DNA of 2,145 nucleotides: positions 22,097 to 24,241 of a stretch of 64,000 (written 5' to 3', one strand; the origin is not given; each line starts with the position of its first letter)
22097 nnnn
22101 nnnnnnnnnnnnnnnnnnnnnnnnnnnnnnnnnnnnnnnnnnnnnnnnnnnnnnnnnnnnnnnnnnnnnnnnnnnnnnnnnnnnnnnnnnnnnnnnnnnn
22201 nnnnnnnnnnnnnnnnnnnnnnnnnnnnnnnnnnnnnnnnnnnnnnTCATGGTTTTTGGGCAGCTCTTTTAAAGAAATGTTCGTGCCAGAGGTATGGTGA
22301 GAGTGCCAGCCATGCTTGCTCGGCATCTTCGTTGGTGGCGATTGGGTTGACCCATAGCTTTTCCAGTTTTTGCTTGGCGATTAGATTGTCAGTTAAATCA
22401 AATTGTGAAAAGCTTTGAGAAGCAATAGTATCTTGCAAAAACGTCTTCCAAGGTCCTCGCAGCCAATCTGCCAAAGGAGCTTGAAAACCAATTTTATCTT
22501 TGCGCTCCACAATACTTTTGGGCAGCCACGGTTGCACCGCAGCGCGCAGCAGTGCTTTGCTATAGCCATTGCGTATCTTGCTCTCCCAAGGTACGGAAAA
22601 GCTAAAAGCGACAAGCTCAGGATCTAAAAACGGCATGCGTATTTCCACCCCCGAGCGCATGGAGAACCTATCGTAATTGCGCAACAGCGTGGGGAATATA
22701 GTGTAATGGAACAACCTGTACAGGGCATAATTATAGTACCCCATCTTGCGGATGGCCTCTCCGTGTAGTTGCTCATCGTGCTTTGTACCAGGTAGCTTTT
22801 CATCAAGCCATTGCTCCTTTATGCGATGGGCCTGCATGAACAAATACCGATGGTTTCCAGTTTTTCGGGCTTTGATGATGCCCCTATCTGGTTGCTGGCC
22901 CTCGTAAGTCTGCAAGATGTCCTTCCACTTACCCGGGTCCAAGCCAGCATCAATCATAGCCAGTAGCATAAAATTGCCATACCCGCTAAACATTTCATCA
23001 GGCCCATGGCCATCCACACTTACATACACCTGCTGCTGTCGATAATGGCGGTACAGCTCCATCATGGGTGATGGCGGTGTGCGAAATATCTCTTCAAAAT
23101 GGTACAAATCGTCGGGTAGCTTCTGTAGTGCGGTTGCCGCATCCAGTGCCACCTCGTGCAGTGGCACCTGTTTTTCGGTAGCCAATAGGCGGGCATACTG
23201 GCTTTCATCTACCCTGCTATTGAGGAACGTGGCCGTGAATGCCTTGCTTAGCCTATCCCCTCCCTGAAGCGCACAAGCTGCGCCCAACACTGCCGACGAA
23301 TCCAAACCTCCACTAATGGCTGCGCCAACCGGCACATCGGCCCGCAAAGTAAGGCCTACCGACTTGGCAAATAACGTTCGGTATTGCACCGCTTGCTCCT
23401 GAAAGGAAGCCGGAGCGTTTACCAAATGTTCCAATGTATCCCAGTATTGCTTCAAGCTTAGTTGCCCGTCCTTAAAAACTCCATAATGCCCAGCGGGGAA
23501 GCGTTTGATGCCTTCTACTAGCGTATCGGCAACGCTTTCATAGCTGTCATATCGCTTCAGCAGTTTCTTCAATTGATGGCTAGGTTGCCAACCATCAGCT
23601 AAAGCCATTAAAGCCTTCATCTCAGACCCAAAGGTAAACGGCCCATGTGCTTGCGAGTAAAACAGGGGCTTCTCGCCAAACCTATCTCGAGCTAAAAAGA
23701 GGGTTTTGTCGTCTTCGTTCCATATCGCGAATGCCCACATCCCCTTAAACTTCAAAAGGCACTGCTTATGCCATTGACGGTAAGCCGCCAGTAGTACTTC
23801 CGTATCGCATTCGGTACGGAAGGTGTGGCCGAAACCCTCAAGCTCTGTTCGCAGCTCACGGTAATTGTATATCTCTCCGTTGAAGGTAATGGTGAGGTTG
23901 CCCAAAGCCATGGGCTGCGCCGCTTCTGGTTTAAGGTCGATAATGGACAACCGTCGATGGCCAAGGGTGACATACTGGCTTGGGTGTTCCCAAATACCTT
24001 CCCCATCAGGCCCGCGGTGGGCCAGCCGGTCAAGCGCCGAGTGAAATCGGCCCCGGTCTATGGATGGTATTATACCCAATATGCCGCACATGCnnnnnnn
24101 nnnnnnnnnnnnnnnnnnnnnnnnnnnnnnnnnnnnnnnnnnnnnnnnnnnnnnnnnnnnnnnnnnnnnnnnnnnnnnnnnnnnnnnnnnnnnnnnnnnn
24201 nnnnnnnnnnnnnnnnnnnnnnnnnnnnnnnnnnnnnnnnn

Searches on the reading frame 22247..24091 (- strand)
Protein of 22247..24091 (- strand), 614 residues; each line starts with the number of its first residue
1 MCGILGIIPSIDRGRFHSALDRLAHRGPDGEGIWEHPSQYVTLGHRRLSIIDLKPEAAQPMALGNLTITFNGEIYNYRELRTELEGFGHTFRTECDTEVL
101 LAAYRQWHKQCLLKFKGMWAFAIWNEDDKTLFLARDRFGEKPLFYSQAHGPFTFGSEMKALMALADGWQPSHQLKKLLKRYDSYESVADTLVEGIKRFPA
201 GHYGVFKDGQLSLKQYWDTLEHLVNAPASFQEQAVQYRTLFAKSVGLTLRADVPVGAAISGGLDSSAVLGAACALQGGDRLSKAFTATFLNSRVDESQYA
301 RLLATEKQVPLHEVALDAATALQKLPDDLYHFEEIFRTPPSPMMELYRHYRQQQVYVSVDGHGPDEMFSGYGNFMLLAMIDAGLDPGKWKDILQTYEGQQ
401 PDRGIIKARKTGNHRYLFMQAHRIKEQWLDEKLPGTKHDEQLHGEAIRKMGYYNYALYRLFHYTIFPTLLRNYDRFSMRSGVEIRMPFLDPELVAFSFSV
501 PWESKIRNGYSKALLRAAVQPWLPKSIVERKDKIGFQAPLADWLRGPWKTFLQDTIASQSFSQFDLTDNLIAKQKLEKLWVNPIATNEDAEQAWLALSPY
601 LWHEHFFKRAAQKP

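Call 3: search_protein_families(library=pfam, proteins=[window:22247-24091:-], max_evalue=0.01)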
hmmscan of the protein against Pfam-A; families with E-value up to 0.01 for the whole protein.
window:22247-24091:- (614 aa): 4 families
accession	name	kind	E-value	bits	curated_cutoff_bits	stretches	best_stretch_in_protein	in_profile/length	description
PF00733.27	Asn_synthase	-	7.2e-66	223.7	21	1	237-603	2-353/354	Asparagine synthase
PF13537.11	GATase_7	-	1.3e-43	148.3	25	1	45-163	1-123/123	Glutamine amidotransferase domain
PF13522.11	GATase_6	-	4.4e-43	146.9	27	1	28-157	1-130/130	Glutamine amidotransferase domain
PF12481.13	DUF3700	-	0.0088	16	27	0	109-147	123-161/228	Aluminium induced protein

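Call 4: search_protein_families(library=ncbifam, proteins=[window:22247-24091:-], max_evalue=0.01)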
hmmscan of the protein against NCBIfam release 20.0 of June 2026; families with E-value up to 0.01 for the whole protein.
window:22247-24091:- (614 aa): 9 families
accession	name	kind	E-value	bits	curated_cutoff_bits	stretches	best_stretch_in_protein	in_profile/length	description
TIGR01536.1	asn_synth_AEB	equivalog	7.5e-125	417.8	267.1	1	2-536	1-517/517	asparagine synthase (glutamine-hydrolyzing)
TIGR03108.1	eps_aminotran_1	hypoth_equivalog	1.2e-101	341.3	816.9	2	1-376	1-379/628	XrtA/PEP-CTERM system amidotransferase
TIGR03104.1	trio_amidotrans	equivalog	2.2e-83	280.5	570.1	1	1-569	1-554/589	N-acetylglutaminylglutamine amidotransferase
NF033535.1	lass_lactam_cya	exception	9.5e-79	265.6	525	2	1-440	1-443/668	lasso peptide isopeptide bond-forming cyclase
NF006949.0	PRK09431.1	equivalog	9.5e-69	232.4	499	3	1-166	1-170/554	asparagine synthase B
NF033561.1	macrolact_Ik_Al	subfamily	4.9e-19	68.3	300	2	105-322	69-282/561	albusnodin/ikarugamycin family macrolactam cyclase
TIGR01134.1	purF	equivalog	1.2e-11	44.7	350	1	41-164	66-202/432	amidophosphoribosyltransferase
NF001484.0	PRK00331.1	subfamily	1.7e-10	39.9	381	1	58-165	85-202/601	isomerizing glutamine--fructose-6-phosphate transaminase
TIGR01135.1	glmS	equivalog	1.6e-09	36.9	418.05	1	65-165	93-201/607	glutamine--fructose-6-phosphate transaminase (isomerizing)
